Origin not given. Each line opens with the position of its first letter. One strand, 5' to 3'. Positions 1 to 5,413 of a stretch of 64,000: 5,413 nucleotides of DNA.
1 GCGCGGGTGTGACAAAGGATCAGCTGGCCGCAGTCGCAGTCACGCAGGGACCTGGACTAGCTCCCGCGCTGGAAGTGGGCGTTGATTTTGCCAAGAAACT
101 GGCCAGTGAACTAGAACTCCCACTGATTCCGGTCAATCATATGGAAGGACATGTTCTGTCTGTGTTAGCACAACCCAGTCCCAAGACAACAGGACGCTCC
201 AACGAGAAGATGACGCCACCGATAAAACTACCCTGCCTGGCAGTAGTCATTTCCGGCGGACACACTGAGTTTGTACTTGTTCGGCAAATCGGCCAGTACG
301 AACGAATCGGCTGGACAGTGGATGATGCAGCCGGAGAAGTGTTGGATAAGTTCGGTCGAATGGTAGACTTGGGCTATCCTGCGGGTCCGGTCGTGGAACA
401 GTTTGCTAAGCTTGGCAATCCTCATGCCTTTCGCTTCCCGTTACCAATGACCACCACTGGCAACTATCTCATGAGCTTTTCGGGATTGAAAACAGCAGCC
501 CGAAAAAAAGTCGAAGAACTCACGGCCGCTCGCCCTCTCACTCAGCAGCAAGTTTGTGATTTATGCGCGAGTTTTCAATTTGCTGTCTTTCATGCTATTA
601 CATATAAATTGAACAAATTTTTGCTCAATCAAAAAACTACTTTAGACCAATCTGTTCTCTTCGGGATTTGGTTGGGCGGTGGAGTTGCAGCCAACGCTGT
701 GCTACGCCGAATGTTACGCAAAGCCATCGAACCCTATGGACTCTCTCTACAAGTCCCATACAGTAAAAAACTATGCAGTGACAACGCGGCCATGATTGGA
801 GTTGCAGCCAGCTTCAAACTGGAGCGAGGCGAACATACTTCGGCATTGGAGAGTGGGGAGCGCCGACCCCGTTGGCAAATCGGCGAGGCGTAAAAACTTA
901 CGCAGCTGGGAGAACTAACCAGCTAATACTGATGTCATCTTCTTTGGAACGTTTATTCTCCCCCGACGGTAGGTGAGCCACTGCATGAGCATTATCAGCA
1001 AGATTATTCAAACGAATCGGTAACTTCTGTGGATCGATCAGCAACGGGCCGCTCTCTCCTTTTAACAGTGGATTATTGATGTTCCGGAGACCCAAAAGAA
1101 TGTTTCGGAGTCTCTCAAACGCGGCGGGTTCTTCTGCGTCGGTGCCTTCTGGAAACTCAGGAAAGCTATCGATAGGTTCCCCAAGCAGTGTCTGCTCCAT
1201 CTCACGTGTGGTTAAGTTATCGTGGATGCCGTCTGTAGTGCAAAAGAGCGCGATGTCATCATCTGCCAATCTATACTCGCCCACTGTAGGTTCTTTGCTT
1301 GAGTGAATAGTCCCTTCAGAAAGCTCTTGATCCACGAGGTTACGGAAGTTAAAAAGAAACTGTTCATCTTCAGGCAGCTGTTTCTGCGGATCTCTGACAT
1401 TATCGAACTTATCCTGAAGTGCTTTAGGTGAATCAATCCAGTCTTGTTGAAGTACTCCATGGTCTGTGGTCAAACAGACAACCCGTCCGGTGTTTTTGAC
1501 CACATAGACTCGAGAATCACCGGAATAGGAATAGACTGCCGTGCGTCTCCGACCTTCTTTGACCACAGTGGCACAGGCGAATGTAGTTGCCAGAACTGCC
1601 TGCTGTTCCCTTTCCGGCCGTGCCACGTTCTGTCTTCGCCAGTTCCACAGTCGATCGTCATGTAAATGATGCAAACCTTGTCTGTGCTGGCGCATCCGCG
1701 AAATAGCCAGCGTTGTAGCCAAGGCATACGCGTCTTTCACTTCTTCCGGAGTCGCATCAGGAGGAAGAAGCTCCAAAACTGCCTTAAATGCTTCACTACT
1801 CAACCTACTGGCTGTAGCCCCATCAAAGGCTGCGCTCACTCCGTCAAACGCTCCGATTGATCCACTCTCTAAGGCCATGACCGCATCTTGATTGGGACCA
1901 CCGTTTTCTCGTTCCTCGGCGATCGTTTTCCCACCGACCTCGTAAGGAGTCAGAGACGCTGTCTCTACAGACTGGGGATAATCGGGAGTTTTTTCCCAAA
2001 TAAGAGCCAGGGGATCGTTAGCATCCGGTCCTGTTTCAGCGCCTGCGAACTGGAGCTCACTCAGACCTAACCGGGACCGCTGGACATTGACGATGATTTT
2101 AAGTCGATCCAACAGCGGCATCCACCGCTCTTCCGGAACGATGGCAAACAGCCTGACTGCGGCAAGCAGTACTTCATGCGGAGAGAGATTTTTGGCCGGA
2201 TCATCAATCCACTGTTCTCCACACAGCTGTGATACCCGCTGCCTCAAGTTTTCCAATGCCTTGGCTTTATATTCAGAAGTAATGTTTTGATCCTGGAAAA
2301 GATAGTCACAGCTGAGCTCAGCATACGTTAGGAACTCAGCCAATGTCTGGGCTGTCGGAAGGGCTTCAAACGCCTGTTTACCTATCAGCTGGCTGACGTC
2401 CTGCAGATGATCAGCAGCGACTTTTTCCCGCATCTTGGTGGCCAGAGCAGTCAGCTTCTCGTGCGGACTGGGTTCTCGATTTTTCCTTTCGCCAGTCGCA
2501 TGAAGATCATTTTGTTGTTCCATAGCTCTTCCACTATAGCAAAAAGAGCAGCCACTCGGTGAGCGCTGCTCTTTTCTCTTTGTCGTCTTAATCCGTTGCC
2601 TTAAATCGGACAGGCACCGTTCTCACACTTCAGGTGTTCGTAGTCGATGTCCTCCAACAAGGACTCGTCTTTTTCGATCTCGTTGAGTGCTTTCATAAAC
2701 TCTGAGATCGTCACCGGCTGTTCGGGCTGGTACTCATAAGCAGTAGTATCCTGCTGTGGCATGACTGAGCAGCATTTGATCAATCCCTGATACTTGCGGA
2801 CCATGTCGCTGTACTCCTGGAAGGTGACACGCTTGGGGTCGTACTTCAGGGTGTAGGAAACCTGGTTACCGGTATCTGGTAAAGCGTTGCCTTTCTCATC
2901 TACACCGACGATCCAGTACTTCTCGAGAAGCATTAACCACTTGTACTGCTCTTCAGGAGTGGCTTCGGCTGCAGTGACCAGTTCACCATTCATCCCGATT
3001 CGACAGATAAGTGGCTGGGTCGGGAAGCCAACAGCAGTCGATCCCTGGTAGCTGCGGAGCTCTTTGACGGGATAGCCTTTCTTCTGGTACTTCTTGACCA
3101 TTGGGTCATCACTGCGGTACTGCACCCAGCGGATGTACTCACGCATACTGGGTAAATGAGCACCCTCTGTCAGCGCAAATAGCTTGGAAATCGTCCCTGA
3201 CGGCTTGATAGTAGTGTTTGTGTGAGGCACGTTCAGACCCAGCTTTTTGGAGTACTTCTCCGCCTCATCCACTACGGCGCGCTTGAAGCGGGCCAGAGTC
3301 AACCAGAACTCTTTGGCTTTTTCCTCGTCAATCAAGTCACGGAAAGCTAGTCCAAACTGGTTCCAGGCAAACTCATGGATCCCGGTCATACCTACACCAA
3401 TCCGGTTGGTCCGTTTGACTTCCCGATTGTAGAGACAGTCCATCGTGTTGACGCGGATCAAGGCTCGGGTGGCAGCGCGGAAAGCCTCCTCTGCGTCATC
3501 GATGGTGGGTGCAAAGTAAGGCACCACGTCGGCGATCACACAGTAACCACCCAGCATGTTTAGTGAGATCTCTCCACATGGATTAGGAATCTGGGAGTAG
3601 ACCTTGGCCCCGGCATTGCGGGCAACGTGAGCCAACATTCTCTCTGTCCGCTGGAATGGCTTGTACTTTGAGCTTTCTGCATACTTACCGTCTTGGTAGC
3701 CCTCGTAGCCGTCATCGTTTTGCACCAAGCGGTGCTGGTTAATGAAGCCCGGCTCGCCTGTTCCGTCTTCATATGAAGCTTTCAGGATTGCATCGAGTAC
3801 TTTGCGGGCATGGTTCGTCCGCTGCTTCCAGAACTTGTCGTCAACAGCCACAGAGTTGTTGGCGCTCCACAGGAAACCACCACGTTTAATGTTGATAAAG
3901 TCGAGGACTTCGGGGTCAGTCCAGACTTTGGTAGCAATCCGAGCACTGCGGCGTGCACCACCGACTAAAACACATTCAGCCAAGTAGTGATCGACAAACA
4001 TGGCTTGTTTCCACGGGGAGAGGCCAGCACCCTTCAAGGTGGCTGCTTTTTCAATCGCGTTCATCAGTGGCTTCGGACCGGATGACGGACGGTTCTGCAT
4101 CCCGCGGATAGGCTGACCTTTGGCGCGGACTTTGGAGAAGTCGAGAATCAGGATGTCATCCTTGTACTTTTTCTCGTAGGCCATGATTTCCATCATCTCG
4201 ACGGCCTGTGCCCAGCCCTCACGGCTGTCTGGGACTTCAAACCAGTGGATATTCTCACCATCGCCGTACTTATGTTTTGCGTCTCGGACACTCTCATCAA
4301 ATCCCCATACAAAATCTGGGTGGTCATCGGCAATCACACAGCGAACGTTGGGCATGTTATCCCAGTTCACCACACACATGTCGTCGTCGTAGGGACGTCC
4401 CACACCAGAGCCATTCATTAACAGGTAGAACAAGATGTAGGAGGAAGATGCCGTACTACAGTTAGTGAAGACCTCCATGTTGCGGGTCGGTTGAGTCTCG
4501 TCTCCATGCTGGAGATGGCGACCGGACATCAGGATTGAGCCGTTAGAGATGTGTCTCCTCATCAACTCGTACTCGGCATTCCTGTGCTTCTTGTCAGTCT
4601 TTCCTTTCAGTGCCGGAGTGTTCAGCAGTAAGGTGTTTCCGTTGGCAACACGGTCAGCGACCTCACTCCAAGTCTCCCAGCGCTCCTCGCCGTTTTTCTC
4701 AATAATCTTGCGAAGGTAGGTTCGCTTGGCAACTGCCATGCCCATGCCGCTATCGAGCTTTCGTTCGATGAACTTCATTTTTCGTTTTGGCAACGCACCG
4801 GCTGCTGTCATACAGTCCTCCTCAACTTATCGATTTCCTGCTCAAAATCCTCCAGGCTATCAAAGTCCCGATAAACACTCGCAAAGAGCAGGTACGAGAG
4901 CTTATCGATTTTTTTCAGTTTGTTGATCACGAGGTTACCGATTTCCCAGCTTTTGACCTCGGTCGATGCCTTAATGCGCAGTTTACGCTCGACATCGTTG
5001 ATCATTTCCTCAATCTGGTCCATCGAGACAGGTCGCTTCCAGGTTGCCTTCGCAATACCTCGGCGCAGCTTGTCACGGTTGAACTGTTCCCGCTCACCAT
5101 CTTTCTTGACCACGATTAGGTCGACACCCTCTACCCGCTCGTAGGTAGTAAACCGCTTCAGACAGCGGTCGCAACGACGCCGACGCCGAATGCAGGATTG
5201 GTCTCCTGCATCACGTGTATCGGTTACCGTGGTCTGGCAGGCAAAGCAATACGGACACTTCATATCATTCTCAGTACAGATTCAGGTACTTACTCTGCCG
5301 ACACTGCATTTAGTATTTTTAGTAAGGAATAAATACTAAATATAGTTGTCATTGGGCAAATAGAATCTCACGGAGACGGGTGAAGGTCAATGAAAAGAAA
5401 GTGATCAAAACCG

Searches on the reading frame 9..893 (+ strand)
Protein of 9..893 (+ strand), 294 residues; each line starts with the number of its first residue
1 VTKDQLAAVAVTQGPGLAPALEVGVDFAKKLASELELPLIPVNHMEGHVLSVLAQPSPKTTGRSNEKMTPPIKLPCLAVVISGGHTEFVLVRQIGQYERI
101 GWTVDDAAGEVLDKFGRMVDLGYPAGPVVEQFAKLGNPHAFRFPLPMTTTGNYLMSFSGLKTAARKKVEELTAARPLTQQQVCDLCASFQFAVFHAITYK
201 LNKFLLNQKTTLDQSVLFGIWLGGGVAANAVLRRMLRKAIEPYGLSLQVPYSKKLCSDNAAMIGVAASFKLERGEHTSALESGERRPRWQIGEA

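Call 5: search_protein_families(library=pfam, proteins=[window:9-893:+], max_evalue=0.001)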
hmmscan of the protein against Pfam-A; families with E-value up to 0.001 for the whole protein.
window:9-893:+ (294 aa): 1 family
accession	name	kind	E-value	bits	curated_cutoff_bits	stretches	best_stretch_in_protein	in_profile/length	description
PF00814.31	TsaD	-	2e-58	198.7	24.8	1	2-264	47-263/264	tRNA N6-adenosine threonylcarbamoyltransferase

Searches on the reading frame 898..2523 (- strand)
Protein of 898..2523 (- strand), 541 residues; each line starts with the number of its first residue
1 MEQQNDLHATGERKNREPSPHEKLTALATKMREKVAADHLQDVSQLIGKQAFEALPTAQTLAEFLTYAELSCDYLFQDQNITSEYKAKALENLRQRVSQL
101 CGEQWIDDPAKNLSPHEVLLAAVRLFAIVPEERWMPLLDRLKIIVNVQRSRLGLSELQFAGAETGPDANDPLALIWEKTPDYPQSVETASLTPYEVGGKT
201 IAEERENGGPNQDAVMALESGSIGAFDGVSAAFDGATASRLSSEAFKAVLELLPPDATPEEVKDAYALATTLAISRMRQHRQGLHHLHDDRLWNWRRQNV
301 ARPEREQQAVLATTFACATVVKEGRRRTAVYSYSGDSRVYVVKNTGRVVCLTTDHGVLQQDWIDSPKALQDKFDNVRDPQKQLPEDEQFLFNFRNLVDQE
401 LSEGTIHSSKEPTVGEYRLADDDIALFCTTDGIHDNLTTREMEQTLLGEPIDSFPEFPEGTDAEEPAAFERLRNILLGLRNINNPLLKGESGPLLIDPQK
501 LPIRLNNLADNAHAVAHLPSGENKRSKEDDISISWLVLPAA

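Call 5: search_protein_families(library=pfam, proteins=[window:898-2523:-], max_evalue=0.001)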
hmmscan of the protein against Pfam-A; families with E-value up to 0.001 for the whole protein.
window:898-2523:- (541 aa): 0 families

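Call 10: search_protein_families(library=ncbifam, proteins=[window:898-2523:-], max_evalue=0.1)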
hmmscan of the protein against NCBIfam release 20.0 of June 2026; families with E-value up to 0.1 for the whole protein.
window:898-2523:- (541 aa): 1 family
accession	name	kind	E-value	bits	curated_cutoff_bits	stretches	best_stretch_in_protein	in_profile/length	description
NF033484.1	Stp1_PP2C_phos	equivalog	1.1e-07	31.7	230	1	305-447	84-201/232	Stp1/IreP family PP2C-type Ser/Thr phosphatase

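Call 53: find_encoding_contigs(protein=window:898-2523:-, flank=10000, max_places=3)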
Protein window:898-2523:- (541 aa): 4 contigs read that carry it; 3 places shown.
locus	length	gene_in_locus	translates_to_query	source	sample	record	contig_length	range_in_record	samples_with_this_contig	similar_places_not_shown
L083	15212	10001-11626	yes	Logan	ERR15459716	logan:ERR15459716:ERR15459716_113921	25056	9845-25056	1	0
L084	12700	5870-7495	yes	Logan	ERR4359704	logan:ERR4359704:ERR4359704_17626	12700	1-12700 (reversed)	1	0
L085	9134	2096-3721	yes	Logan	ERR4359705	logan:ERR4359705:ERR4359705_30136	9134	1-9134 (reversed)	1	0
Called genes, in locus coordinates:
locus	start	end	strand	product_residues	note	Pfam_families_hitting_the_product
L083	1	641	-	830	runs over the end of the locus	PF00912:Transgly, PF00905:Transpeptidase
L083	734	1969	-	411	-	PF00704:Glyco_hydro_18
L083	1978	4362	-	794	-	PF00912:Transgly, PF00905:Transpeptidase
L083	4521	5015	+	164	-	-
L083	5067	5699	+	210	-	PF13189:Cytidylate_kin2 (faint), PF13207:AAA_17 (faint), PF13238:AAA_18 (weak)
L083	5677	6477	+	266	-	PF02517:Rce1-like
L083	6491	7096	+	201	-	PF18915:DUF5667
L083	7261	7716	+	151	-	PF22811:Zn_ribbon_NrdR, PF03477:ATP-cone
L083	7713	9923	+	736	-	PF17975:RNR_Alpha (faint), PF21995:RNR-II_ins_dom, PF02867:Ribonuc_red_lgC (faint)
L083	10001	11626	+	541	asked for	PF13672:PP2C_2 (faint)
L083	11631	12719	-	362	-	PF00814:TsaD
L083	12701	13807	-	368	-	PF01300:Sua5_yciO_yrdC, PF02367:TsaE, PF24883:NPHP3_N (faint)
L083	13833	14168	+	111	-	-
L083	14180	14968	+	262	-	PF02096:60KD_IMP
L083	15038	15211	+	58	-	?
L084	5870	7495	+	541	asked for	PF13672:PP2C_2 (faint)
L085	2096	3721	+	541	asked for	PF13672:PP2C_2 (faint)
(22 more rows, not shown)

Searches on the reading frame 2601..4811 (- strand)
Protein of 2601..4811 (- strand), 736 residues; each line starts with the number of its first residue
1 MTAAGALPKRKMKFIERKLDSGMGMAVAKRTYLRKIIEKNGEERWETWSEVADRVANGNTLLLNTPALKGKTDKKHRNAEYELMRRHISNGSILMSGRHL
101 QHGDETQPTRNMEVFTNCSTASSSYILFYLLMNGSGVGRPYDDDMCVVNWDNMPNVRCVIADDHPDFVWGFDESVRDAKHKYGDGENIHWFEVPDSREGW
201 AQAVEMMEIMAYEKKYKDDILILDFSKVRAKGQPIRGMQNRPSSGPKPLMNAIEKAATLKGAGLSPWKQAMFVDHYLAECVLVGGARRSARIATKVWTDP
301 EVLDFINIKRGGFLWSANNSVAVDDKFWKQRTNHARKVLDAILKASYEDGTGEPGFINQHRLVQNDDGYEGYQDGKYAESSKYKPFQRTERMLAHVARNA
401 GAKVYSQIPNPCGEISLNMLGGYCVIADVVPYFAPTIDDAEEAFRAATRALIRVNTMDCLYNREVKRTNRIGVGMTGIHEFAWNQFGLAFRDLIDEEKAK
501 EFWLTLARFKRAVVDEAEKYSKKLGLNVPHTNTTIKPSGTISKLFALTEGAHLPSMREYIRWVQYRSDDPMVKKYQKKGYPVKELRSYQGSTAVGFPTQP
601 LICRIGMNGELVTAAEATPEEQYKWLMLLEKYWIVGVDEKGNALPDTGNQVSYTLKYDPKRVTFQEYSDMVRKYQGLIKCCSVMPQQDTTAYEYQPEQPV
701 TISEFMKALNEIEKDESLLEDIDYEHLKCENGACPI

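Call 5: search_protein_families(library=pfam, proteins=[window:2601-4811:-], max_evalue=0.001)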
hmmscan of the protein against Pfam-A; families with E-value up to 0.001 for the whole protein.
window:2601-4811:- (736 aa): 3 families
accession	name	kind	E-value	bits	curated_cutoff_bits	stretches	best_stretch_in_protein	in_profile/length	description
PF21995.1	RNR-II_ins_dom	-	4e-10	40.3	27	1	179-253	25-100/107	B12-dependent ribonucleotide reductase, insertion domain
PF02867.20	Ribonuc_red_lgC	-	1.4e-08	34.3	23.9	0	278-483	67-296/523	Ribonucleotide reductase, barrel domain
PF17975.6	RNR_Alpha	-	2.1e-05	25.4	26.4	1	20-100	17-96/101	Ribonucleotide reductase alpha domain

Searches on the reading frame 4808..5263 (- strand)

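Call 5: search_protein_families(library=pfam, proteins=[window:4808-5263:-], max_evalue=0.001)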
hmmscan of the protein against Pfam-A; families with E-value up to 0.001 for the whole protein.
window:4808-5263:- (151 aa): 2 families
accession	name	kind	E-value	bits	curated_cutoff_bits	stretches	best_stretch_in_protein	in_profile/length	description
PF03477.21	ATP-cone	-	9.7e-21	74.6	25.8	1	50-135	2-86/88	ATP cone domain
PF22811.2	Zn_ribbon_NrdR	-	7.5e-15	55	27.2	1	1-42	1-42/42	Transcriptional repressor NrdR-like, N-terminal domain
